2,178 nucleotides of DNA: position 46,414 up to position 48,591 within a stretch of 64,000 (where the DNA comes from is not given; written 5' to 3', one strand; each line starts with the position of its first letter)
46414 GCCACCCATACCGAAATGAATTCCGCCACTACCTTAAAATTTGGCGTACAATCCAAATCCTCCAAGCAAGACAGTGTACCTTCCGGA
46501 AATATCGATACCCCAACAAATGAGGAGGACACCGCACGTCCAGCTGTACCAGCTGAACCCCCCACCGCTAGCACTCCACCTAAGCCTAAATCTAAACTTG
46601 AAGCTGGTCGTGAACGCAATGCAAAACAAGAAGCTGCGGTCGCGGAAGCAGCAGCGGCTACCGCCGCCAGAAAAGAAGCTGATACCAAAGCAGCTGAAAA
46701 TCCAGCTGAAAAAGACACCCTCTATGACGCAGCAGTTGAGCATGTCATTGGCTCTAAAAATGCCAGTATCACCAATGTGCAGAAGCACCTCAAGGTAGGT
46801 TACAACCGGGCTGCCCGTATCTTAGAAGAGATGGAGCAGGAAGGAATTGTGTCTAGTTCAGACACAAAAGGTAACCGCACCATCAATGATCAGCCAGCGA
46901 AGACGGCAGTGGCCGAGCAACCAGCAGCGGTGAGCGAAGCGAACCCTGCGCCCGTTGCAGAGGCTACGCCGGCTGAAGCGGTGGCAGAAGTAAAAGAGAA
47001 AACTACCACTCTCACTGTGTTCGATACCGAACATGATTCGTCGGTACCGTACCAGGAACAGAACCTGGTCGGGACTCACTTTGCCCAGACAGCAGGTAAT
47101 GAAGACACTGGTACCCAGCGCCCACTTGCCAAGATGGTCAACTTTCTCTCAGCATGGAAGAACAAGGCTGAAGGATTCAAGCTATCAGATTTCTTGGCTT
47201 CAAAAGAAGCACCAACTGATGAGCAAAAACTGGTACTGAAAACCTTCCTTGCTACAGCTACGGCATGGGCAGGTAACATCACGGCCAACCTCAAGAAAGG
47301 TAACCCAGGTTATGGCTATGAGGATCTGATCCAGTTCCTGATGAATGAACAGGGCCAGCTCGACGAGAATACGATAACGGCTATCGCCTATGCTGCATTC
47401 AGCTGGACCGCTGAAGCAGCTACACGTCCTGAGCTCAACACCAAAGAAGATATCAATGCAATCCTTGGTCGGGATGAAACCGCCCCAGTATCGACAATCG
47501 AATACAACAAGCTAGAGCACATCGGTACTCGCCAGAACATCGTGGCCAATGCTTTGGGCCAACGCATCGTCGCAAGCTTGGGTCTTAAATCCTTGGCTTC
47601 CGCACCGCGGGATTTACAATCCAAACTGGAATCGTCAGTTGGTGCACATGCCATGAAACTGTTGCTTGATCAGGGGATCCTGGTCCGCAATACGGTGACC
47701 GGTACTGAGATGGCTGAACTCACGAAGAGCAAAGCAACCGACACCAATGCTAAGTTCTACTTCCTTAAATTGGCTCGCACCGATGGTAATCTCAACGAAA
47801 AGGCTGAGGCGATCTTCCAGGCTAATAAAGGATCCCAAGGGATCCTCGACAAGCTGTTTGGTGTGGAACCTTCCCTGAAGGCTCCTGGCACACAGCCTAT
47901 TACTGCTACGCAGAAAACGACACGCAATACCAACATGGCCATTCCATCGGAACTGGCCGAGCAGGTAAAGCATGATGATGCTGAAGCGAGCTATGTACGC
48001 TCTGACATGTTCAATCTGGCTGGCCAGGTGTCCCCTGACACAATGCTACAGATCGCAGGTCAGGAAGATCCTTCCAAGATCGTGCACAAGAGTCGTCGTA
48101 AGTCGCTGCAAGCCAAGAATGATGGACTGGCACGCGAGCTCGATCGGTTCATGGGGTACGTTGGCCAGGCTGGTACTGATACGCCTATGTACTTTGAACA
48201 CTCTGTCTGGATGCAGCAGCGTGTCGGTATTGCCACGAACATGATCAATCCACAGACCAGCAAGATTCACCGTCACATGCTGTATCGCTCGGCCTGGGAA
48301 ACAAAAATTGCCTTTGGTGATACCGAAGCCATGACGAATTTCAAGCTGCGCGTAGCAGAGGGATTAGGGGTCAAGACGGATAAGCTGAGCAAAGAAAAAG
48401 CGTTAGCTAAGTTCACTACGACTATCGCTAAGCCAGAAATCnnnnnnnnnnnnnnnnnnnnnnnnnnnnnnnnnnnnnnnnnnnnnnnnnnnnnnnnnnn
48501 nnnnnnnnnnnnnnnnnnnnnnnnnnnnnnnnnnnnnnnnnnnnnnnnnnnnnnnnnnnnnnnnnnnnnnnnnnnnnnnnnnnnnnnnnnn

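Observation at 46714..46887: FtsK-gamma-like winged-helix DNA-binding module embedded in the N-terminal part of the virion RNA polymerase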

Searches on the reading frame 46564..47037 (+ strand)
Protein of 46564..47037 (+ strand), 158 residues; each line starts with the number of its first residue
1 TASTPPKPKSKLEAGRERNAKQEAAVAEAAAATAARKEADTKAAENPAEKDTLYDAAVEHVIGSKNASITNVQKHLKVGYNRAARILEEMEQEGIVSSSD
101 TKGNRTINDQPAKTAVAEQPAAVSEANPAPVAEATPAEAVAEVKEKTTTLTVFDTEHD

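Call 5: search_protein_families(library=pfam, proteins=[window:46564-47037:+], max_evalue=0.1)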
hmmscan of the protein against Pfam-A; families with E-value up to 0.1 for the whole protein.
window:46564-47037:+ (158 aa): 3 families
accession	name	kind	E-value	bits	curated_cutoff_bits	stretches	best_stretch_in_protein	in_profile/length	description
PF09397.16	FtsK_gamma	-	3.9e-22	78.2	30.6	1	49-107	2-60/63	Ftsk gamma domain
PF03297.21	Ribosomal_S25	-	0.0083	16.8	28.8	1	20-99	6-89/101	S25 ribosomal protein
PF01978.25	TrmB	-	0.039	14.2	25.6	1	65-100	21-56/68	Sugar-specific transcriptional regulator TrmB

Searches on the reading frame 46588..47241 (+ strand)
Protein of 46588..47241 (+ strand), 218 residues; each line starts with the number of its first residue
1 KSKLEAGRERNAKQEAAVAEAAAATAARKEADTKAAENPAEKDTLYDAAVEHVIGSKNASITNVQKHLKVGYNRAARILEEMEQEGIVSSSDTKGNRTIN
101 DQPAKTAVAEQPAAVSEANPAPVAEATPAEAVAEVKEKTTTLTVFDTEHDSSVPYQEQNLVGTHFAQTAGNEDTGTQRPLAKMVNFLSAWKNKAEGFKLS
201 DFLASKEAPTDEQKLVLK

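Call 70: find_related_loci(query=window:46588-47241:+, collection=metagenome_contigs, flank=4000)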
Query window:46588-47241:+ (218 aa) in metagenome_contigs; peptide patterns used: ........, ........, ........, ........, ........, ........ (x = any residue, [..] = any of these).
498 stretches matched a pattern; 1 encode a relative of the query (tblastn E <= 1e-3); 1 distinct loci.
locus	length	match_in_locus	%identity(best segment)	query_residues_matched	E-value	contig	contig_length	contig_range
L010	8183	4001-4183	33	21-89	7e-10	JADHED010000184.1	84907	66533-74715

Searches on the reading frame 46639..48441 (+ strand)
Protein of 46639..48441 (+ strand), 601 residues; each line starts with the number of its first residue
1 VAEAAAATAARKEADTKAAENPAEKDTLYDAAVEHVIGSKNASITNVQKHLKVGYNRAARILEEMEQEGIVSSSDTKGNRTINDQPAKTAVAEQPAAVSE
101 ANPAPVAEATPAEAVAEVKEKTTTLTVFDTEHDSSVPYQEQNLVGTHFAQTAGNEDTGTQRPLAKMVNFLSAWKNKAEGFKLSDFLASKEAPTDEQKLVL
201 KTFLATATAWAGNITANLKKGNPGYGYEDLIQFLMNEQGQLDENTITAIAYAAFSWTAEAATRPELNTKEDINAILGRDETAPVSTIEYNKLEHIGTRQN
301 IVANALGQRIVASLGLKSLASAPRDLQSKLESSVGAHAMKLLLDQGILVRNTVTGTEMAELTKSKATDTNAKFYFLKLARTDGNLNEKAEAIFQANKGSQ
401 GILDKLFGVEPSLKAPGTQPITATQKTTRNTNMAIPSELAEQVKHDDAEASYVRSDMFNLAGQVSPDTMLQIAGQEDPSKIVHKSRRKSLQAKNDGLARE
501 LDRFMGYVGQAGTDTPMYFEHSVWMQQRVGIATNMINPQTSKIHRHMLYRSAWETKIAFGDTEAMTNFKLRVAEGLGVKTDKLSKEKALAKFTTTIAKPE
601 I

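Call 14: find_homologous_proteins(query=window:46639-48441:+, max_evalue=0.00001)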
Query window:46639-48441:+ (601 aa): 169 proteins with E <= 0.00001 among 8000 candidates; the best 120 are listed.
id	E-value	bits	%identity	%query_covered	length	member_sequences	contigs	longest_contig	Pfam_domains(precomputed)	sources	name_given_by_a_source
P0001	1.4e-85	307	46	62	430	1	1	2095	PF21867.3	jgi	jgi:hypothetical protein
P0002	4.5e-11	61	54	12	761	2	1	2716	PF17854.7,PF13491.12,PF01580.25,PF09397.17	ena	-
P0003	1.2e-10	59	54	10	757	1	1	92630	PF17854.7,PF13491.12,PF01580.25,PF09397.17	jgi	jgi:S-DNA-T family DNA segregation ATPase FtsK/SpoIIIE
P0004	1.4e-10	59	54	12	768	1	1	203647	PF17854.7,PF13491.12,PF01580.25,PF09397.17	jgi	jgi:S-DNA-T family DNA segregation ATPase FtsK/SpoIIIE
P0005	1.5e-10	59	60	10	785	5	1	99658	PF17854.7,PF13491.12,PF01580.25,PF09397.17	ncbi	-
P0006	1.8e-10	59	59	10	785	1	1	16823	PF17854.7,PF13491.12,PF01580.25,PF09397.17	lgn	-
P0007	1.8e-10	59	59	10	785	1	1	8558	PF17854.7,PF13491.12,PF01580.25,PF09397.17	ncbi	-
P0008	2.2e-10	58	55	11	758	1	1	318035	PF17854.7,PF13491.12,PF01580.25,PF09397.17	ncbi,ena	-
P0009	2.6e-10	58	54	11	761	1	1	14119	PF17854.7,PF13491.12,PF01580.25,PF09397.17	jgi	-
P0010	2.6e-10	58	53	12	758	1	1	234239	PF17854.7,PF13491.12,PF01580.25,PF09397.17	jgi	jgi:S-DNA-T family DNA segregation ATPase FtsK/SpoIIIE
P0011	2.6e-10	58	55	10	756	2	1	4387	PF17854.7,PF13491.12,PF01580.25,PF09397.17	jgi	jgi:S-DNA-T family DNA segregation ATPase FtsK/SpoIIIE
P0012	2.9e-10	58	56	9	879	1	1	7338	PF17854.7,PF13491.12,PF01580.25,PF09397.17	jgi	-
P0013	3.1e-10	58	53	12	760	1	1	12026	PF17854.7,PF13491.12,PF01580.25,PF09397.17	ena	-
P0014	3.1e-10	58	52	11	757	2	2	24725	PF17854.7,PF13491.12,PF01580.25,PF09397.17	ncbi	-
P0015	3.3e-10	58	58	10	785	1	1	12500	PF17854.7,PF13491.12,PF01580.25,PF09397.17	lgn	-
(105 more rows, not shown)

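Call 19: find_encoding_contigs(protein=P0001, flank=3000, max_places=3)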
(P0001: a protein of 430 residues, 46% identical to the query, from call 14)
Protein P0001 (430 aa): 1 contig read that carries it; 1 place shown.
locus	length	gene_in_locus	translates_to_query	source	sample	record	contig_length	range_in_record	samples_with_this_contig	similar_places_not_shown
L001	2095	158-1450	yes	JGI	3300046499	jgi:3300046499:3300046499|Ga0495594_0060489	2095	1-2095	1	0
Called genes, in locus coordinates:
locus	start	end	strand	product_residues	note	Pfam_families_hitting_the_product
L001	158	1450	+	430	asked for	PF21867:vRNAP_dom_2 (weak)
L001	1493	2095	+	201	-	?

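Call 20: find_related_loci(query=window:46639-48441:+, collection=viral_contigs, flank=10000)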
Query window:46639-48441:+ (601 aa) in viral_contigs; peptide patterns used: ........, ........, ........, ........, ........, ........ (x = any residue, [..] = any of these).
21 stretches matched a pattern; 5 encode a relative of the query (tblastn E <= 1e-3); 5 distinct loci.
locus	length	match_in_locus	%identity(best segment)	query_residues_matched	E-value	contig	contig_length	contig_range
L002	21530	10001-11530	84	93-601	0e+0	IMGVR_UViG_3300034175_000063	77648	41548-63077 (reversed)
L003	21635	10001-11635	64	87-601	0e+0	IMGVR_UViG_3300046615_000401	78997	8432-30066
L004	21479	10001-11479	48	105-601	1e-134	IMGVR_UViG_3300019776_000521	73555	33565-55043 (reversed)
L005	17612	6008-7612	43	76-601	3e-132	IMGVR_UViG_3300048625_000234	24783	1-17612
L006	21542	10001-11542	49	87-601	3e-146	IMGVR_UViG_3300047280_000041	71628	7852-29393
